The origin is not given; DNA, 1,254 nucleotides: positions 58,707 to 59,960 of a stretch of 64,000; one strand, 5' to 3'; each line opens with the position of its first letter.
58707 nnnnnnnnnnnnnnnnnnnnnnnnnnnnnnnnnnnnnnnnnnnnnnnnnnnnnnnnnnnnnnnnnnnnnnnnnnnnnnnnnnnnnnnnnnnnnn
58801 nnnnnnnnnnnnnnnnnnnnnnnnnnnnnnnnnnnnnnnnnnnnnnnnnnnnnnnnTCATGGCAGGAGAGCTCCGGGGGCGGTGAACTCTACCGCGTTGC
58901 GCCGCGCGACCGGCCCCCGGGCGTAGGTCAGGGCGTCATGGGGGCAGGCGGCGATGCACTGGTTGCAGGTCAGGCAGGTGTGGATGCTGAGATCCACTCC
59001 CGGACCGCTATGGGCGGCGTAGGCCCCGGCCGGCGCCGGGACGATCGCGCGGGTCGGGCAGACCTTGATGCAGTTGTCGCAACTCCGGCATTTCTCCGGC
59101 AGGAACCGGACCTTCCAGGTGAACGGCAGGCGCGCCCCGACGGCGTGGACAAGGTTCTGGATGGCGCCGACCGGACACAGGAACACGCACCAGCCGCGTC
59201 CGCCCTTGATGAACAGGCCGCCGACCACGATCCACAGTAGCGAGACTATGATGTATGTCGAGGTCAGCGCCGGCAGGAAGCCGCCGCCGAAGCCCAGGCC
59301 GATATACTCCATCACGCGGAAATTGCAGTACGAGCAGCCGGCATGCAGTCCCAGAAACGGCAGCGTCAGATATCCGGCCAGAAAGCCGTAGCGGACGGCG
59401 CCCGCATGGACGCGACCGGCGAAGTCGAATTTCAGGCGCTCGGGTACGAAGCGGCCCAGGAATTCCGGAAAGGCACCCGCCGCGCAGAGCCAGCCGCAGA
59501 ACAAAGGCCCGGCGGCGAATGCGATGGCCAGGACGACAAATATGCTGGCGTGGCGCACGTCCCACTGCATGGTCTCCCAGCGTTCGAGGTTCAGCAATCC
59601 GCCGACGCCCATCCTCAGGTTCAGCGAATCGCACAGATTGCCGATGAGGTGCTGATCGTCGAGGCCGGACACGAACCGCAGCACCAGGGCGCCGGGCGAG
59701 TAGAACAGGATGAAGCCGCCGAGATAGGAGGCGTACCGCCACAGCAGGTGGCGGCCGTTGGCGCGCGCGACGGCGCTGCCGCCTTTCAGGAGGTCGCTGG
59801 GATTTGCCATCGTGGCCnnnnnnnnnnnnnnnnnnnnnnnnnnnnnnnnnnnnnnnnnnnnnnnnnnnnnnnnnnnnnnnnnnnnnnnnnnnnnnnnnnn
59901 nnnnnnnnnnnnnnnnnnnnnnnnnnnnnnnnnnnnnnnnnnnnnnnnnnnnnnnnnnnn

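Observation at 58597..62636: Tightly coupled operon: TonB-dependent receptor, His/Met-tailed periplasmic protein, NapH/NosR-like membrane 4Fe-4S protein and Cys-rich mini-protein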

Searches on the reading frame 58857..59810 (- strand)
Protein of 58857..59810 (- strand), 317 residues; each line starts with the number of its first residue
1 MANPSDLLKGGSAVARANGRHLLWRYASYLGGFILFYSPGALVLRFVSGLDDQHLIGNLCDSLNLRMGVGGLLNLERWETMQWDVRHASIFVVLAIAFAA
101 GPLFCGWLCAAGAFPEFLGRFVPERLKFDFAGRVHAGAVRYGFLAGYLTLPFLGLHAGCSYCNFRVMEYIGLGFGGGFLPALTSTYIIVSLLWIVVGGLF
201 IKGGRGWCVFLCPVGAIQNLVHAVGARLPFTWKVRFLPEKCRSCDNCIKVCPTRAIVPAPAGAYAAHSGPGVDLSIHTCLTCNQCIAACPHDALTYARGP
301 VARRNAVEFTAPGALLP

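Call 3: search_protein_families(library=pfam, proteins=[window:58857-59810:-], max_evalue=0.1)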
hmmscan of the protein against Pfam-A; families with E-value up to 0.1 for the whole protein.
window:58857-59810:- (317 aa): 14 families
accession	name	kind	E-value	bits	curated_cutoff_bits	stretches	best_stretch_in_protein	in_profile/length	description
PF12801.12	Fer4_5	-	4.8e-13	49.3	22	2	188-225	6-41/48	4Fe-4S binding domain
PF12838.12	Fer4_7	-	1.6e-11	45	27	3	240-293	1-52/52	4Fe-4S dicluster domain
PF13484.11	Fer4_16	-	4.5e-10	40.6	30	2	279-305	2-28/66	4Fe-4S double cluster binding domain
PF00037.32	Fer4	-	5.7e-10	39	21.1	2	236-256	3-23/24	4Fe-4S binding domain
PF13187.11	Fer4_9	-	3.9e-09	36.8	27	2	240-293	1-51/52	4Fe-4S dicluster domain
PF14697.11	Fer4_21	-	1.5e-07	31.8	35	2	207-255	13-56/59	4Fe-4S dicluster domain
PF13237.11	Fer4_10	-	8.6e-07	29.2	25.5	3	234-290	2-53/53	4Fe-4S dicluster domain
PF12837.12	Fer4_6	-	4.4e-06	26.8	25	2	234-256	2-24/24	4Fe-4S binding domain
PF25160.1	LdpA_Fe-S-bd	-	2.4e-05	24.5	27.6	2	246-295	8-44/49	LdpA Fe-S cluster-binding domain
PF12800.12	Fer4_4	-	0.00037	21.1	24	2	238-253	1-16/17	4Fe-4S binding domain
PF12797.12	Fer4_2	-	0.0067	16.8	24.5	1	232-253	1-22/22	4Fe-4S binding domain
PF13183.11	Fer4_8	-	0.018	16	27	0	239-292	3-67/68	4Fe-4S dicluster domain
PF13534.11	Fer4_17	-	0.049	14.6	22.2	1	240-292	1-59/61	4Fe-4S dicluster domain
PF13746.11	Fer4_18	-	0.068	13.8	27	0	240-254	60-74/114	4Fe-4S dicluster domain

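Call 4: search_protein_families(library=ncbifam, proteins=[window:58857-59810:-], max_evalue=0.1)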
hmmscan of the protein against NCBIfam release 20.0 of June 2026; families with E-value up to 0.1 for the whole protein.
window:58857-59810:- (317 aa): 75 families (the best 25 are shown)
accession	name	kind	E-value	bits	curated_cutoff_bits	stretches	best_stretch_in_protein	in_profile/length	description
TIGR02163.1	napH_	subfamily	3.3e-22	79.3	213.05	1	89-296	66-253/255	NapH/MauN family ferredoxin-type protein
NF007013.0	PRK09477.1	equivalog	9.7e-21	74.1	234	1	20-297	23-277/286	quinol dehydrogenase ferredoxin subunit NapH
NF042909.1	FMH_DH_FwdF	exception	1.1e-11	44.4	375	1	206-303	231-320/336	tungsten-dependent formylmethanofuran dehydrogenase subunit FwdF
NF006221.0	PRK08348.1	subfamily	2.6e-09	36.9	124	2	233-296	38-94/136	NADH-plastoquinone oxidoreductase subunit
TIGR04041.1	activase_YjjW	hypoth_equivalog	5.5e-09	35.8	250.2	2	206-255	47-86/276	YjjW family glycine radical enzyme activase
TIGR00402.1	napF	equivalog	1e-06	28.8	102.2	1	224-295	20-85/149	ferredoxin-type protein NapF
NF045874.1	Vhu_polyferre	exception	1.4e-06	27.3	600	1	207-296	233-311/381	F420-non-reducing hydrogenase associated-polyferredoxin VhuB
TIGR02512.1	FeFe_hydrog_A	subfamily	1.5e-06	27.4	405.95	1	236-296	4-69/375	[FeFe] hydrogenase, group A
TIGR01944.1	rnfB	subfamily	2.7e-06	27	68.7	2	238-299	112-165/190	RnfABCDGE type electron transport complex subunit B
TIGR00276.1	TIGR00276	equivalog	5.5e-06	25.6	200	1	238-257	178-197/337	tRNA epoxyqueuosine(34) reductase QueG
NF043039.1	HgcAB_like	equivalog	2.5e-05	24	285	1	232-294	293-349/350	HgcAB-like fusion protein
NF045797.1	DsrO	equivalog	2.5e-05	23.8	200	1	230-295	92-151/235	sulfate reduction electron transfer complex DsrMKJOP subunit DsrO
NF041715.1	arsenate_red_ArrB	equivalog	2.6e-05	23.9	450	1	233-299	49-109/233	arsenate respiratory reductase iron-sulfur subunit ArrB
TIGR02494.1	PFLE_PFLC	subfamily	3.4e-05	23.2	174.35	1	233-296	42-99/293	glycyl-radical enzyme activating protein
TIGR01971.1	NuoI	subfamily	3.7e-05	23.3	113.05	2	239-296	42-100/121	NADH-quinone oxidoreductase, chain I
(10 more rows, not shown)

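Call 14: search_solved_structures(query=window:58857-59810:-, max_evalue=0.01)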
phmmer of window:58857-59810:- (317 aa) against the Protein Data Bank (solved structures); distinct sequences matched with E-value up to 0.01: 62 (the best 60 are shown).
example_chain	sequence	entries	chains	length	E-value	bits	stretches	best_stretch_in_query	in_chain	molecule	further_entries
9sfi_T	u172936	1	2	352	3.4e-16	62.4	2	205-306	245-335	4Fe-4S ferredoxin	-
9sw6_G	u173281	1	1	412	1e-12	51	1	201-255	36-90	Polyferredoxin protein MvhB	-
5t5i_F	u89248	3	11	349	1.9e-11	46.8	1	206-300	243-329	Tungsten formylmethanofuran dehydrogenase subunit fwdF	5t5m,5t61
9sw6_H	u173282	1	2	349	5.5e-10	42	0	206-299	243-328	Tungsten formylmethanofuran dehydrogenase, subunit F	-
7bkb_K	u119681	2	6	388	4.7e-08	35.7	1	207-299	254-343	Formylmethanofuran dehydrogenase, subunit F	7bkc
8jjr_c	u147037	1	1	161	2.8e-06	29.8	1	205-295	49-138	PsaC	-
9sfi_O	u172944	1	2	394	3.2e-06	29.6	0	206-296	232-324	Ferredoxin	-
7bkb_L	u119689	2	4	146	6.2e-06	28.7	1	223-299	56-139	Formylmethanofuran dehydrogenase, subunit G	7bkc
8jw0_c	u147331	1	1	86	5.6e-05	25.5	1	239-295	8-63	Photosystem I PsaC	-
8qby_I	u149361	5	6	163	0.00011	24.6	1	200-295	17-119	NADH-quinone oxidoreductase subunit I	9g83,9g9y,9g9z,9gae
8jze_c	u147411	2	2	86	0.00011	24.6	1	239-295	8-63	Photosystem I PsaC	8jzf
9r9v_A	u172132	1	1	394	0.00012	24.5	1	238-299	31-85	Periplasmic [Fe] hydrogenase large subunit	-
8bj7_A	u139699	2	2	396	0.00012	24.5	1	238-299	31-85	Periplasmic [Fe] hydrogenase large subunit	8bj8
6sg2_AAA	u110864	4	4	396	0.00012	24.5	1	238-299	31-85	Periplasmic [Fe] hydrogenase large subunit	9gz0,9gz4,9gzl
9hpx_A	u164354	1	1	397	0.00012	24.5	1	238-299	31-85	Periplasmic [Fe] hydrogenase large subunit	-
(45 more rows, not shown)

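Call 16: find_homologous_proteins(query=window:58857-59810:-, max_evalue=1e-10)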
Query window:58857-59810:- (317 aa): 79 proteins with E <= 1e-10 among 5691 candidates.
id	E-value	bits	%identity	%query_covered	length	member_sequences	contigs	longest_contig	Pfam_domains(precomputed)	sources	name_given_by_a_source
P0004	1.1e-216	737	100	100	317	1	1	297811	PF14697.12,PF12801.13,PF12837.13,PF00037.33,PF13484.12,PF12838.13,PF13237.12,PF13187.12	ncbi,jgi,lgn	-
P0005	4.6e-137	475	67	96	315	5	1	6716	PF14697.12,PF12801.13,PF12797.13,PF12837.13,PF00037.33,PF13484.12,PF12838.13,PF13237.12,PF13183.12,PF13187.12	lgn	-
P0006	2.3e-133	463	65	95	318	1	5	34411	PF14697.12,PF12801.13,PF12837.13,PF00037.33,PF13484.12,PF12838.13,PF13534.12,PF13237.12,PF13183.12,PF13187.12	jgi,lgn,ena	-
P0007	1.2e-120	421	57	97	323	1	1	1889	PF14697.12,PF12801.13,PF12837.13,PF00037.33,PF13484.12,PF12838.13,PF13237.12,PF13183.12,PF13187.12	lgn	-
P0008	4.8e-120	419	58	98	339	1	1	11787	PF14697.12,PF12801.13,PF12837.13,PF00037.33,PF13484.12,PF12838.13,PF13237.12,PF13183.12,PF12800.13,PF13187.12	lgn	-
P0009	9.6e-118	411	58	93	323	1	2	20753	PF14697.12,PF12801.13,PF12837.13,PF00037.33,PF12838.13,PF13237.12,PF13183.12,PF13187.12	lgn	-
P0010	2.7e-113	397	57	93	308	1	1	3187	PF14697.12,PF12801.13,PF12837.13,PF00037.33,PF13484.12,PF12838.13,PF13237.12,PF13187.12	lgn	-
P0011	3.4e-113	396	55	100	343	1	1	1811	PF14697.12,PF12801.13,PF12837.13,PF00037.33,PF13484.12,PF12838.13,PF13237.12,PF13187.12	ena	-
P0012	4.6e-113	396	57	92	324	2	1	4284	PF12801.13,PF12837.13,PF00037.33,PF13484.12,PF12838.13,PF13237.12,PF13187.12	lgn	-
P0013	4.7e-113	396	59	93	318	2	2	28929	PF12801.13,PF12797.13,PF12837.13,PF00037.33,PF13484.12,PF12838.13,PF13237.12,PF13187.12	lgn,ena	-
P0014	4.0e-111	389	58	94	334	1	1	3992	PF12801.13,PF12837.13,PF00037.33,PF13484.12,PF12838.13,PF13237.12,PF13187.12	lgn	-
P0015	2.0e-110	387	57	89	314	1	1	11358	PF12801.13,PF12837.13,PF00037.33,PF13484.12,PF12838.13,PF13237.12,PF13187.12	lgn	-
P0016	3.0e-110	387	61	84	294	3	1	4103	PF12801.13,PF12837.13,PF00037.33,PF13484.12,PF12838.13,PF13237.12,PF13187.12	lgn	-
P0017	1.0e-106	375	52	96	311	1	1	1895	PF12801.13,PF00037.33,PF12838.13,PF13237.12,PF13187.12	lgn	-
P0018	5.4e-85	304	46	94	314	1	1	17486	PF14697.12,PF12801.13,PF12837.13,PF00037.33,PF13484.12,PF12838.13,PF13237.12,PF13187.12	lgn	-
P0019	2.9e-64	235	38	92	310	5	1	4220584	PF12801.13,PF12837.13,PF00037.33,PF13484.12,PF12838.13,PF13237.12,PF13187.12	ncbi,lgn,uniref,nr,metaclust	ncbi:4Fe-4S binding protein [Desulfitobacterium sp. PCE1]|uniref:4Fe-4S binding protein n=1 Tax=Desu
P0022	2.0e-57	213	43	84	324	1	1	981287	PF12801.13,PF12837.13,PF12838.13,PF13187.12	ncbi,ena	-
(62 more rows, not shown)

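Call 17: find_encoding_contigs(protein=P0013, flank=8000, max_places=2)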
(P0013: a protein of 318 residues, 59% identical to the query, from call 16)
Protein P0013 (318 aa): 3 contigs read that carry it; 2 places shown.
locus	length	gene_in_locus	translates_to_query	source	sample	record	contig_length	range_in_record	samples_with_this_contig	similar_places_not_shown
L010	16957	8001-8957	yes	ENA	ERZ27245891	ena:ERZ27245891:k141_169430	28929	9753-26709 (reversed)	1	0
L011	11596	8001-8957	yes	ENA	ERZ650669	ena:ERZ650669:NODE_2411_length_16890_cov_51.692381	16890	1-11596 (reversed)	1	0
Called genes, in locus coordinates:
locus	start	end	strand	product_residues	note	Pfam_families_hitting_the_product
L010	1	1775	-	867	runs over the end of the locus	PF00690:Cation_ATPase_N, PF00122:E1-E2_ATPase, PF00702:Hydrolase, PF13246:Cation_ATPase, PF12710:HAD (weak), PF08282:Hydrolase_3 (faint), PF00689:Cation_ATPase_C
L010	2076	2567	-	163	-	PF13470:PIN_3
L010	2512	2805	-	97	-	PF02604:PhdYeFM_antitox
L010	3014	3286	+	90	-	-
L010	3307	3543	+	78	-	PF04014:MazE_antitoxin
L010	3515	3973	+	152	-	PF01850:PIN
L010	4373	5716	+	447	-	PF00289:Biotin_carb_N, PF02222:ATP-grasp, PF02786:CPSase_L_D2, PF07478:Dala_Dala_lig_C, PF08443:RimK (faint), PF02785:Biotin_carb_C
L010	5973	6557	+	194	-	PF13690:CheX (weak), PF04509:CheC (weak)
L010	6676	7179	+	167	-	PF03975:CheD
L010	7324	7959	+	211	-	-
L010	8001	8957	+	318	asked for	PF12801:Fer4_5, PF12797:Fer4_2 (faint), PF12837:Fer4_6 (faint), PF12801:Fer4_5 (weak), PF00037:Fer4 (faint), PF13237:Fer4_10 (faint), PF12838:Fer4_7 (weak), PF13187:Fer4_9, +1 more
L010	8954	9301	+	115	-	-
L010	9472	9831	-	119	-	PF07291:MauE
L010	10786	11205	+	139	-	PF00383:dCMP_cyt_deam_1, PF14437:MafB19-deam, PF14439:Bd3614-deam (weak)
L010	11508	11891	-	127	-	-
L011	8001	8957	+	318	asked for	PF12801:Fer4_5, PF12797:Fer4_2 (faint), PF12837:Fer4_6 (faint), PF12801:Fer4_5 (weak), PF00037:Fer4 (faint), PF13237:Fer4_10 (faint), PF12838:Fer4_7 (weak), PF13187:Fer4_9, +1 more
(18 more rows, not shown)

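Call 18: find_encoding_contigs(protein=P0009, flank=8000, max_places=2)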
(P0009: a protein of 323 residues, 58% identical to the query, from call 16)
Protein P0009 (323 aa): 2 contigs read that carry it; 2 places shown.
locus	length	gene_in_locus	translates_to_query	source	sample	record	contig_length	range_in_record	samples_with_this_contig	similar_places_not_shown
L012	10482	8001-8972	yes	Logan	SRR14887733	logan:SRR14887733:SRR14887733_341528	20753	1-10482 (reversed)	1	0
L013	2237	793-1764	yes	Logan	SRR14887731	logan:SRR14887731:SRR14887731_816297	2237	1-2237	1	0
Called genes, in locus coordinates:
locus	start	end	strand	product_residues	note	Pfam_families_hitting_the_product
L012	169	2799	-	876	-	PF00672:HAMP, PF01590:GAF, PF13185:GAF_2, PF13492:GAF_3, PF28175:T4SS_LegC2C7, PF00512:HisKA, PF02518:HATPase_c, PF00072:Response_reg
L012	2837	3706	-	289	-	PF03705:CheR_N, PF08242:Methyltransf_12 (faint), PF01739:CheR, PF13649:Methyltransf_25 (faint)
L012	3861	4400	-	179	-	PF09831:DUF2058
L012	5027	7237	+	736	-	PF07715:Plug, PF00593:TonB_dep_Rec_b-barrel, PF14905:OMP_b-brl_3, PF25183:OMP_b-brl_4 (faint)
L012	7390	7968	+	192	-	-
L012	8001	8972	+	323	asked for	PF12801:Fer4_5, PF12837:Fer4_6 (faint), PF12801:Fer4_5 (weak), PF13183:Fer4_8 (faint), PF12838:Fer4_7 (weak), PF13187:Fer4_9, PF13237:Fer4_10 (weak), PF00037:Fer4 (weak), +1 more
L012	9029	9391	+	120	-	-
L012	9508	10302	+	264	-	PF00254:FKBP_C, PF00581:Rhodanese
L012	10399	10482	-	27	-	?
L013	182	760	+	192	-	-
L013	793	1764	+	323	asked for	PF12801:Fer4_5, PF12837:Fer4_6 (faint), PF12801:Fer4_5 (weak), PF13183:Fer4_8 (faint), PF12838:Fer4_7 (weak), PF13187:Fer4_9, PF13237:Fer4_10 (weak), PF00037:Fer4 (weak), +1 more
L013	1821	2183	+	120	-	-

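Call 19: find_encoding_contigs(protein=P0018, flank=8000, max_places=2)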
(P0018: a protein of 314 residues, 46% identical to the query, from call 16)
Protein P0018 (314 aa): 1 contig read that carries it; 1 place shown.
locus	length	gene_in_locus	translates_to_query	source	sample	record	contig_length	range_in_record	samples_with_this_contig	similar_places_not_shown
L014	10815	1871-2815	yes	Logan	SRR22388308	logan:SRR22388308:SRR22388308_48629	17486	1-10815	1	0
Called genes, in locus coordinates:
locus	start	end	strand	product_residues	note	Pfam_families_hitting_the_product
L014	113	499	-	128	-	PF01850:PIN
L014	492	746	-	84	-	-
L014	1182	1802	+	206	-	-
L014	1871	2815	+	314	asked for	PF12801:Fer4_5 (weak), PF13484:Fer4_16 (faint), PF14697:Fer4_21 (faint), PF12801:Fer4_5 (weak), PF13237:Fer4_10 (weak), PF12838:Fer4_7 (weak), PF13187:Fer4_9, PF12837:Fer4_6 (weak), +1 more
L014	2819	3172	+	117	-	-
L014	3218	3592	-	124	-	PF02537:CRCB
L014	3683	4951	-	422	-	PF00768:Peptidase_S11, PF13354:Beta-lactamase2, PF07943:PBP5_C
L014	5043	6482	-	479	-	PF03841:SelA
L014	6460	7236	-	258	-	PF01790:LGT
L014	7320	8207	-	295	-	PF02899:Phage_int_SAM_1, PF13495:Phage_int_SAM_4, PF00589:Phage_integrase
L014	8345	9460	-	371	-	PF05222:AlaDh_PNT_N, PF02826:2-Hacid_dh_C (faint), PF07992:Pyr_redox_2 (weak), PF01262:AlaDh_PNT_C, PF00070:Pyr_redox (weak)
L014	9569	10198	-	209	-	PF01944:SpoIIM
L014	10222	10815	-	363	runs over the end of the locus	PF12982:DUF3866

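Call 26: find_encoding_contigs(protein=P0019, flank=6000, max_places=2)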
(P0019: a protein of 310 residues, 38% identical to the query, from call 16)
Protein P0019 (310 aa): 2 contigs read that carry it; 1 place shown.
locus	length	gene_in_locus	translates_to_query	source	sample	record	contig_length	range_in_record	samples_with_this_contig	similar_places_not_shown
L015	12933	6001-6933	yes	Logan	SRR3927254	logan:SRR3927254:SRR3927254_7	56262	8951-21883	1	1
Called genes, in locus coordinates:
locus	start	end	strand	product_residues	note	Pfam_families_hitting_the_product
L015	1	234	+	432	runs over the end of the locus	PF13185:GAF_2 (weak), PF01590:GAF (weak), PF00512:HisKA (weak), PF02518:HATPase_c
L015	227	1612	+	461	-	PF00072:Response_reg, PF01078:Mg_chelatase (faint), PF00158:Sigma54_activat, PF14532:Sigma54_activ_2, PF07728:AAA_5 (weak), PF25601:AAA_lid_14, PF02954:HTH_8 (weak)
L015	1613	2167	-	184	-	-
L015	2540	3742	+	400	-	PF12704:MacB_PCD, PF02687:FtsX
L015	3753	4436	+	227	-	PF00005:ABC_tran, PF02463:SMC_N (faint), PF13304:AAA_21 (faint)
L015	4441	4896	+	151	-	PF14387:DUF4418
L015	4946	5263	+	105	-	-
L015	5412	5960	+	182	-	-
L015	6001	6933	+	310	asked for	PF12801:Fer4_5, PF13484:Fer4_16 (faint), PF12801:Fer4_5 (weak), PF00037:Fer4 (faint), PF12837:Fer4_6 (faint), PF13237:Fer4_10, PF12838:Fer4_7 (weak), PF13187:Fer4_9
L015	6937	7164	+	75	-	-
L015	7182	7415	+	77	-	-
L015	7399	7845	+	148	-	PF00355:Rieske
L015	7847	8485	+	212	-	PF01292:Ni_hydr_CYTB (weak), PF00033:Cytochrome_B, PF14358:DUF4405, PF13631:Cytochrom_B_N_2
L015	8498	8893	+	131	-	PF00032:Cytochrom_B_C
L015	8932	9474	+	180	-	-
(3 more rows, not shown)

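Call 27: find_encoding_contigs(protein=P0022, flank=6000, max_places=2)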
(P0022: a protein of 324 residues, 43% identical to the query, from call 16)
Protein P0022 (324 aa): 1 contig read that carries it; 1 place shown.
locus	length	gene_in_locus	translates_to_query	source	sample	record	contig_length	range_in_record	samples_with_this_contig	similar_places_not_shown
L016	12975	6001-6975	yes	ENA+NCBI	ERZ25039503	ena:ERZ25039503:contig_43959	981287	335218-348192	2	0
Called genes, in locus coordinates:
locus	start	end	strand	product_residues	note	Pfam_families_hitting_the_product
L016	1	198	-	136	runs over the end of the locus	PF00892:EamA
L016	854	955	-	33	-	-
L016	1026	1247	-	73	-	-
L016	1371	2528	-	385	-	PF00850:Hist_deacetyl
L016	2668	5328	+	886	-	PF02629:CoA_binding, PF13380:CoA_binding_2, PF13607:Succ_CoA_lig, PF00549:Ligase_CoA (faint), PF19045:Ligase_CoA_2, PF13549:ATP-grasp_5, PF13302:Acetyltransf_3, PF00583:Acetyltransf_1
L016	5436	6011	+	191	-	-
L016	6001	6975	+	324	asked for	PF12801:Fer4_5 (weak), PF13187:Fer4_9 (faint), PF12801:Fer4_5 (weak), PF12837:Fer4_6 (faint), PF12838:Fer4_7 (weak)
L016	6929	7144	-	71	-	-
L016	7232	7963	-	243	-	PF00005:ABC_tran, PF13304:AAA_21 (faint)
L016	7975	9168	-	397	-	PF02687:FtsX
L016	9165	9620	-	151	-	PF14387:DUF4418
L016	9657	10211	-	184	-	-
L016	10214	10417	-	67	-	PF13473:Cupredoxin_1 (weak)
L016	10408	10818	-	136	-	-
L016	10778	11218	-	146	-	-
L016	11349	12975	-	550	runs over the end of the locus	PF07731:Cu-oxidase_2, PF07732:Cu-oxidase_3, PF07731:Cu-oxidase_2 (weak)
